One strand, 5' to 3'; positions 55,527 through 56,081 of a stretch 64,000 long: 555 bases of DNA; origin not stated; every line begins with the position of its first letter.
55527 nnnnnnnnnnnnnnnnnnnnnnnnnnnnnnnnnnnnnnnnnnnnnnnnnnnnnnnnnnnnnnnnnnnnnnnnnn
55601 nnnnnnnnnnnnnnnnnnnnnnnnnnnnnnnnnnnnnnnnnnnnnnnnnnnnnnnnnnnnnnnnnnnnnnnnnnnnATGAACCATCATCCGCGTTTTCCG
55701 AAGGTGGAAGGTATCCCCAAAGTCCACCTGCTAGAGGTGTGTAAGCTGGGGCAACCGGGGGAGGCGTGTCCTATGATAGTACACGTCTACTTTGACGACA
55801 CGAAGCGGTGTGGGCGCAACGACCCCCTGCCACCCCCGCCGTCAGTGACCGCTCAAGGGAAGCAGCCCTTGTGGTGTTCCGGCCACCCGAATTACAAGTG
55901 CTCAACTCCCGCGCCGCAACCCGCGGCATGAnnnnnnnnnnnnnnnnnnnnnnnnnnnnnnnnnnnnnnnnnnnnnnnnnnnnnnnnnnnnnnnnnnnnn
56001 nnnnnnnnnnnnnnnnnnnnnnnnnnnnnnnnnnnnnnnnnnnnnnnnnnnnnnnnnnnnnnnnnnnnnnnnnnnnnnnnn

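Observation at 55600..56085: Promoter-driven GC-rich locus between rmuC and tRNA-Glu: SRP-RNA-like structured RNA and/or an 84-aa Cys/Pro-rich protein with a rare perfect SD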

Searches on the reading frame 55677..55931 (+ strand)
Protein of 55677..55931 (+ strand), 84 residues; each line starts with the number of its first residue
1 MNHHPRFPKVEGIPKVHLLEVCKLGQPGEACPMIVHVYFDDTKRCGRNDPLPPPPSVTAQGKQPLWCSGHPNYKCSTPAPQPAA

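Call 11: find_homologous_proteins(query=window:55677-55928:+, max_evalue=0.01)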
Query seq(84 aa): 1 candidates shared short words with the query, none scored E <= 0.01.

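Call 16: find_encoding_contigs(protein=window:55677-55931:+, flank=5000, max_places=10)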
Protein window:55677-55931:+ (84 aa): no gene with exactly this product is on record in the collection.

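Call 42: search_protein_representatives(alignment_id=A1)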
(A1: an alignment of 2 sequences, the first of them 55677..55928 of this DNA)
Query: 2 sequences, 88 profile positions. Proteins with E-value up to 0.001 (for the whole library): 12; up to 1e-10: 4; up to 1e-30: 1. The best 12 are listed.
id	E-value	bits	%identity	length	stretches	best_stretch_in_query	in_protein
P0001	1.3e-42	160.1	-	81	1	1-85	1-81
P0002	4.8e-18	81.4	-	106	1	1-79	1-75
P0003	1.5e-12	63.8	-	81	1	1-83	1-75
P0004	3.7e-11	59.3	-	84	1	1-84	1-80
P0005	1.2e-08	51.2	-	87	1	4-82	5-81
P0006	8.0e-08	48.6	-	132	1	2-81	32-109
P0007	2.7e-07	46.9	-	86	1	1-73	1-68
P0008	2.9e-07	46.9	-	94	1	1-75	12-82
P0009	1.5e-06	44.5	-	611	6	29-64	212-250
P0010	3.3e-06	43.4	-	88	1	1-82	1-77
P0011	1.4e-04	38.3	-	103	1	7-79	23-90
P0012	9.9e-04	35.5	-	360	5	8-45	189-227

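Call 45: search_protein_families(library=pfam, proteins=[window:55677-55928:+, P0002, P0003, P0004, P0005, P0007, P0008, P0010, P0011], max_evalue=1)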
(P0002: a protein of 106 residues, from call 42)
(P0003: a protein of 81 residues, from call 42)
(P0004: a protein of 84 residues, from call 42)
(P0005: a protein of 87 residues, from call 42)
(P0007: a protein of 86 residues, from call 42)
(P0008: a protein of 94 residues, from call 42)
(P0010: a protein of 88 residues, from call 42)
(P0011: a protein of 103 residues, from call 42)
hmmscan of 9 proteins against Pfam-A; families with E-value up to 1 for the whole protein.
window:55677-55928:+ (84 aa): 0 families

P0002 (106 aa): 0 families

P0003 (81 aa): 1 family
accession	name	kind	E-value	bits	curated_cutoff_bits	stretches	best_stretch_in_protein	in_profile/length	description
PF14194.11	Cys_rich_VLP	-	0.19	12.3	27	1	19-42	13-36/57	Cysteine-rich VLP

P0004 (84 aa): 0 families

P0005 (87 aa): 0 families

P0007 (86 aa): 2 families
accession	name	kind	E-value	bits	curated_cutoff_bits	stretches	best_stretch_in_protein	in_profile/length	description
PF12562.13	Pox_I6_C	-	0.038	14.3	23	1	30-47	5-22/37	Poxvirus telomere-binding protein I6, C-terminal domain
PF22034.2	B129_C2H2-zf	-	0.21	12.3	27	1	5-23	6-20/22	Uncharacterized protein B-129, C2H2 zinc finger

P0008 (94 aa): 0 families

P0010 (88 aa): 0 families

P0011 (103 aa): 0 families

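Call 46: find_homologous_proteins(query=A2, max_evalue=0.001)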
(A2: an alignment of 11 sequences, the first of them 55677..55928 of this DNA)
Query A2 (11 sequences) (84 aa, profile of the alignment): 5 proteins with E <= 0.001 among 360 candidates.
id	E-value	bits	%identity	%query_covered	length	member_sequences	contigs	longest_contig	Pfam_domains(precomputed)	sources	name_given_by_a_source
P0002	1.2e-26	111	40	87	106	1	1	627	-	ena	-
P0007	3.5e-26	109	39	82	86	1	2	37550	-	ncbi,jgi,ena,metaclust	metaclust:\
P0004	8.9e-26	108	32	79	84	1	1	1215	-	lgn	-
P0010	3.8e-25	106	33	87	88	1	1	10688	-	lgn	-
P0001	6.3e-25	105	28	94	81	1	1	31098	-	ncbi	-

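Call 47: find_encoding_contigs(protein=P0007, flank=6000, max_places=3)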
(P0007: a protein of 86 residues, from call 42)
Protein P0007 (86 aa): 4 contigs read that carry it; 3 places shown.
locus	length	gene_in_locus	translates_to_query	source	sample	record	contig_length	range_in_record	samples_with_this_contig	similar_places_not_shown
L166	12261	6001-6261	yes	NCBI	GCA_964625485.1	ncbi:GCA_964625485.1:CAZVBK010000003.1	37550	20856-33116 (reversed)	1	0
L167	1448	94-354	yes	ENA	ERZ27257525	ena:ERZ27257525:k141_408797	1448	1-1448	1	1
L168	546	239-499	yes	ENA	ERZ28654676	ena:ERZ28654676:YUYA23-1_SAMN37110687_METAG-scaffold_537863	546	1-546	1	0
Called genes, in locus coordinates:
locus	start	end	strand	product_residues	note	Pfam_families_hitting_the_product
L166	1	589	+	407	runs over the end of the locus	PF00437:T2SSE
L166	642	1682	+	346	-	PF00482:T2SSF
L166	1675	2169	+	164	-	-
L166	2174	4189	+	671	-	PF08309:LVIVD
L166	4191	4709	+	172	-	-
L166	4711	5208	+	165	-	-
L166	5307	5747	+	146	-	-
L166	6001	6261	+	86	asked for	-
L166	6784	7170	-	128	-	-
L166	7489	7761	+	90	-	-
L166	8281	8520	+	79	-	-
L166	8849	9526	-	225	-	PF04607:RelA_SpoT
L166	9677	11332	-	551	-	-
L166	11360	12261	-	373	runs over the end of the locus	-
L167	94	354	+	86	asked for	-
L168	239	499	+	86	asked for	-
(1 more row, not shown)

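Call 48: find_encoding_contigs(protein=P0010, flank=6000, max_places=3)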
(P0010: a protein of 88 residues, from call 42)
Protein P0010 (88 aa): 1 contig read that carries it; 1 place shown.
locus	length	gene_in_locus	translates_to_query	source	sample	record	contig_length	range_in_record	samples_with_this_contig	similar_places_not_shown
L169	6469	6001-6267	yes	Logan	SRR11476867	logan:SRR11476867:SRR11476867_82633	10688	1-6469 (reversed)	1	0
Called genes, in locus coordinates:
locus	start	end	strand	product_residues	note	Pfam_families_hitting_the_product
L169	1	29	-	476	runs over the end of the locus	PF25917:BSH_RND (weak), PF25984:BSH_YknX (weak), PF25967:RND-MFP_C (weak)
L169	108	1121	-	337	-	PF01018:GTP1_OBG, PF03193:RsgA_GTPase (faint), PF01926:MMR_HSR1, PF02421:FeoB_N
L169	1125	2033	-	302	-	PF03690:MYG1_exonuc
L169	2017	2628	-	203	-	PF09335:VTT_dom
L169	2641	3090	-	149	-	PF09424:YqeY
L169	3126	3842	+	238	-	PF00929:RNase_T, PF01612:DNA_pol_A_exo1 (faint), PF20600:ExoX-like_C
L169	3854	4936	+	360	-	PF02646:RmuC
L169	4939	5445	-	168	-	-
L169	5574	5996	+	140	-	-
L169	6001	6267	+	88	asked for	-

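Call 49: find_encoding_contigs(protein=P0004, flank=6000, max_places=3)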
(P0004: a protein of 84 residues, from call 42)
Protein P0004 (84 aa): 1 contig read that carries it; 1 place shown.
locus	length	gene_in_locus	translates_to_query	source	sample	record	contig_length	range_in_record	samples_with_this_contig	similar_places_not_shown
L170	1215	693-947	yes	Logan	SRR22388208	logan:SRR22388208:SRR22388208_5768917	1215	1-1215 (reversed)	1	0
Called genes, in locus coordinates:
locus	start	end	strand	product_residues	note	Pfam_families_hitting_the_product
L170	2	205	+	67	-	?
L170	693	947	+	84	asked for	-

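Call 50: find_encoding_contigs(protein=P0002, flank=6000, max_places=3)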
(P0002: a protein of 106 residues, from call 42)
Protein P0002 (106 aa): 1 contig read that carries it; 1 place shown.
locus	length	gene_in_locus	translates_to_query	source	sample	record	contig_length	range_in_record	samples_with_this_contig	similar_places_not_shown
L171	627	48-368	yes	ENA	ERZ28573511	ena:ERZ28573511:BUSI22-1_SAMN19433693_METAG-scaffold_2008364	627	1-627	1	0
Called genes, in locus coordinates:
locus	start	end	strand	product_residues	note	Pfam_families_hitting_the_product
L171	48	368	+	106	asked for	-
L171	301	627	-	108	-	?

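Call 55: search_protein_families(library=phrogs, alignment_id=A2, max_evalue=0.1)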
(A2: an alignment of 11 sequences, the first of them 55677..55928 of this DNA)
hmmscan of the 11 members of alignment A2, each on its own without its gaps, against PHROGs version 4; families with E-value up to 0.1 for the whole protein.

A. member 1, window:55677-55928:+ (84 aa): 0 families

B. families by the number of members that match (of 11 scanned): 2 families
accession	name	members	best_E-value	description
phrog_35716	-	1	0.047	-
phrog_5369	-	1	0.049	Rz-like spanin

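Call 56: search_protein_families(library=ncbifam, alignment_id=A2, max_evalue=0.1)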
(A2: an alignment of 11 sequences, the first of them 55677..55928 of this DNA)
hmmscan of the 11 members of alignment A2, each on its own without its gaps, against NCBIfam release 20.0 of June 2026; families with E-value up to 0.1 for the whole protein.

A. member 1, window:55677-55928:+ (84 aa): 0 families

B. families by the number of members that match (of 11 scanned): 1 family
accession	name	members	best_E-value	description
NF006052.0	PRK08199.1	1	0.031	thiamine pyrophosphate protein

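Call 57: search_solved_structures(query=A2, max_evalue=10)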
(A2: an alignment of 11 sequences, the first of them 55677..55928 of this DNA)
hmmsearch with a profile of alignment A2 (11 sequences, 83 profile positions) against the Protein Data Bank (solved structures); distinct sequences matched with E-value up to 10: 1.
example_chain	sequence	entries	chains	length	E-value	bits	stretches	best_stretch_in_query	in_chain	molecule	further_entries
1klx_A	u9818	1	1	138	0.38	14.4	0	16-33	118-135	Cysteine Rich Protein B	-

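Call 60: predict_structure(alignment_id=A2)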
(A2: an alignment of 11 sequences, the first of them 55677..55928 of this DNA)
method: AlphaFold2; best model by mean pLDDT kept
length: 84 residues; sequences in the alignment: 11
mean_pLDDT: 68.9   pTM: 0.50
mean pLDDT of the five models: 68.9, 64.0, 59.8, 50.2, 44.2
residues with pLDDT >= 90: 0; 70-90: 36; 50-70: 44; < 50: 4
segments of 3 or more residues with pLDDT < 50: 82-84
pLDDT, mean of each block of 10 residues (from residue 1): 62 81 77 80 74 60 64 61 48
secondary structure, 60 per line:
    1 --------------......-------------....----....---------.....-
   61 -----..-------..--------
elements in order: H15-20 E34-37 E42-45 H55-59

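Call 63: fold_search(model_id=the predicted structure, library=pdb)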
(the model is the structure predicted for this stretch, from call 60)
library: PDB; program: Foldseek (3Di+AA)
matches with E <= 10: 49; with E <= 0.001: 0
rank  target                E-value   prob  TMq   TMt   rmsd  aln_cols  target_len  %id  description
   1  5hm7_B                2.8e+00  0.09  0.23  0.12   4.4        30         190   17  The Intracellular domain of Butyrophilin 3A1 protein (released 2017-07-26)
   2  9hin                  3.4e+00  0.08  0.22  0.12   3.5        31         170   22  Crystal structure of human TRIM7 PRYSPRY domain bound to ((S)-2-(6-(6-methoxypyridin-3-yl)-1-oxoisoindolin-2-yl)-3-pheny (released 2025-01-15)
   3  9q9o_A                3.4e+00  0.07  0.23  0.12   3.6        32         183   22  TRIM21 PRYSPRY bound to compound 36 (released 2025-10-08)
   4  4n7i                  3.7e+00  0.08  0.23  0.12   4.4        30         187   17  Crystal Structure of Intracellular B30.2 Domain of BTN3A1 (released 2014-04-23)
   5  8jye_C                3.7e+00  0.06  0.22  0.11   3.9        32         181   19  Crystal Structure of Intracellular B30.2 Domain of BTN3A1 and BTN2A1 in Complex with HMBPP (released 2023-09-13)
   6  8hjt_C                3.7e+00  0.03  0.19  0.11   4.5        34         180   20  Crystal Structure of Intracellular B30.2 Domain of VpBTN3 and VpBTN2 in Complex with HMBPP (released 2023-09-13)
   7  4n7u                  3.9e+00  0.07  0.23  0.12   4.4        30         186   17  Crystal Structure of Intracellular B30.2 Domain of BTN3A1 in Complex with CHDMAPP (released 2014-04-23)
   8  8zyr_B                3.9e+00  0.04  0.21  0.05   4.8        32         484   22  Cryo-EM structure of BTN2A1-BTN3A1-BTN3A3 (released 2025-06-25)
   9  6uma_B                4.2e+00  0.07  0.22  0.12   3.5        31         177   22  Crystal structure of the TRIM7 B30.2 domain at 1.6 angstrom resolution (released 2021-04-14)
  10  5lyg                  4.5e+00  0.06  0.23  0.12   4.4        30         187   17  CRYSTAL STRUCTURE OF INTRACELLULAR B30.2 DOMAIN OF BTN3A1 BOUND TO MALONATE (released 2017-09-13)
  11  8jyc_D                4.5e+00  0.06  0.22  0.12   3.8        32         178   19  Crystal Structure of Intracellular B30.2 Domain of BTN3A1 and BTN2A1 in Complex with DMAPP (released 2023-09-13)
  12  7ow2_B                4.5e+00  0.02  0.20  0.12   4.3        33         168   27  E3 RING ligase binding domain with peptide (released 2022-07-13)
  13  7ovx_A                4.8e+00  0.03  0.21  0.12   3.8        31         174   22  E3 RING ligase binding domain (released 2022-06-22)
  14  8ih4_A                5.1e+00  0.07  0.23  0.11   4.1        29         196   21  Crystal Structure of Intracellular B30.2 Domain of BTN2A2 Mutant (released 2023-09-13)
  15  6umb_B                5.1e+00  0.06  0.22  0.12   3.6        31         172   22  Crystal structure of TRIM7 B30.2 domain at 1.8 angstrom resolution (released 2021-04-14)
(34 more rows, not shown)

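Call 66: search_protein_families(library=pfam, proteins=[L169:4939-5445:-, L169:5574-5996:+, L166:5307-5747:+, L166:6784-7170:-], max_evalue=0.01)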
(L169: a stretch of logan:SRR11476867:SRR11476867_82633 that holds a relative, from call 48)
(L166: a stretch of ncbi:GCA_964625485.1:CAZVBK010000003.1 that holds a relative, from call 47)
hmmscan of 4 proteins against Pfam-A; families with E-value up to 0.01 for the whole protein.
L169:4939-5445:- (168 aa): 0 families

L169:5574-5996:+ (140 aa): 0 families

L166:5307-5747:+ (146 aa): 0 families

L166:6784-7170:- (128 aa): 0 families

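Call 67: find_encoding_contigs(protein=P0003, flank=6000, max_places=3)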
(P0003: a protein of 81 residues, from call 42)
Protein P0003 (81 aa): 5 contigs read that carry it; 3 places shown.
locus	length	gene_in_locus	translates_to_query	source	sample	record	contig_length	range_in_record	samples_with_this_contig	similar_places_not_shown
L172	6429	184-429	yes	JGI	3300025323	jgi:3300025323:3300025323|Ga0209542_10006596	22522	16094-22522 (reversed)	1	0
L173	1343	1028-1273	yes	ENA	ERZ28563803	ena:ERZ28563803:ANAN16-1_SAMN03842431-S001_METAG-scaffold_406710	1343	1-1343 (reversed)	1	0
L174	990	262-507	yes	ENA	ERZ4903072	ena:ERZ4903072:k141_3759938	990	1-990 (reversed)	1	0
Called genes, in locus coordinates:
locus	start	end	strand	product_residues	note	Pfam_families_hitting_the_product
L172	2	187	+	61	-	?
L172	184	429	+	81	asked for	-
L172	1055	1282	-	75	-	-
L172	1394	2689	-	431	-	PF08245:Mur_ligase_M, PF02875:Mur_ligase_C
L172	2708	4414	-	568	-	PF03717:PBP_dimer, PF00905:Transpeptidase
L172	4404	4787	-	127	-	-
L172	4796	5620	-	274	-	PF01795:Methyltransf_5, PF13649:Methyltransf_25 (weak)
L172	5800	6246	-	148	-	PF02381:MraZ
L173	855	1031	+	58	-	-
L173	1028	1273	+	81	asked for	-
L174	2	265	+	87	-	?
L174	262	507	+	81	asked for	-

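Call 68: find_encoding_contigs(protein=P0008, flank=6000, max_places=3)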
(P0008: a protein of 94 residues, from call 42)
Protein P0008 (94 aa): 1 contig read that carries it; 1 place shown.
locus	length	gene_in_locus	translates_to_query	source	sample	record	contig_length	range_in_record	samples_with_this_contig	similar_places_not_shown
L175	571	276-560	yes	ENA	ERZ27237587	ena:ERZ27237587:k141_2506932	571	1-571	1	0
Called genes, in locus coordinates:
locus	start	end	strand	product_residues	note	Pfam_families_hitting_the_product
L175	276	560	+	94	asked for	-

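Call 69: find_encoding_contigs(protein=P0005, flank=6000, max_places=3)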
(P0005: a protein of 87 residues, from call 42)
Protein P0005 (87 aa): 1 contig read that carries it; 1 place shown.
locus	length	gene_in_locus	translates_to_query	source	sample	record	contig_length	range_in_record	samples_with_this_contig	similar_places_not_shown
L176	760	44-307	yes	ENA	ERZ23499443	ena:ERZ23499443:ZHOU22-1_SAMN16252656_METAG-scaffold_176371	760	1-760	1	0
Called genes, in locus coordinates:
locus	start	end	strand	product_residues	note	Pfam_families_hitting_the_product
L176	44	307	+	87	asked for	-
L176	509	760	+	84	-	?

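Call 81: find_encoding_contigs(protein=P0006, flank=5000, max_places=3)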
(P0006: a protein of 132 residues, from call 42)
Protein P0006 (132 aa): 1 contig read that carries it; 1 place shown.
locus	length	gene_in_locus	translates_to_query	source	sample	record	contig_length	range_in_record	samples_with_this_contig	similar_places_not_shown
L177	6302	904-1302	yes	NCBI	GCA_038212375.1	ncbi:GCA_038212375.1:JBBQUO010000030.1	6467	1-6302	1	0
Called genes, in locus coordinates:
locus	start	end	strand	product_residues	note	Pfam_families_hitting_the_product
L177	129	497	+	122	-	PF03713:DUF305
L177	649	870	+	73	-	PF02201:SWIB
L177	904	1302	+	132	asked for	-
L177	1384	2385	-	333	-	PF03703:bPH_2, PF04326:SLFN_AlbA_2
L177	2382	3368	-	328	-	PF01820:Dala_Dala_lig_N, PF14397:ATPgrasp_ST (faint), PF02655:ATP-grasp_3 (weak), PF07478:Dala_Dala_lig_C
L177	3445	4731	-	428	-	PF27096:UvrC_M, PF08459:UvrC_RNaseH_dom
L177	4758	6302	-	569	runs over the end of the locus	?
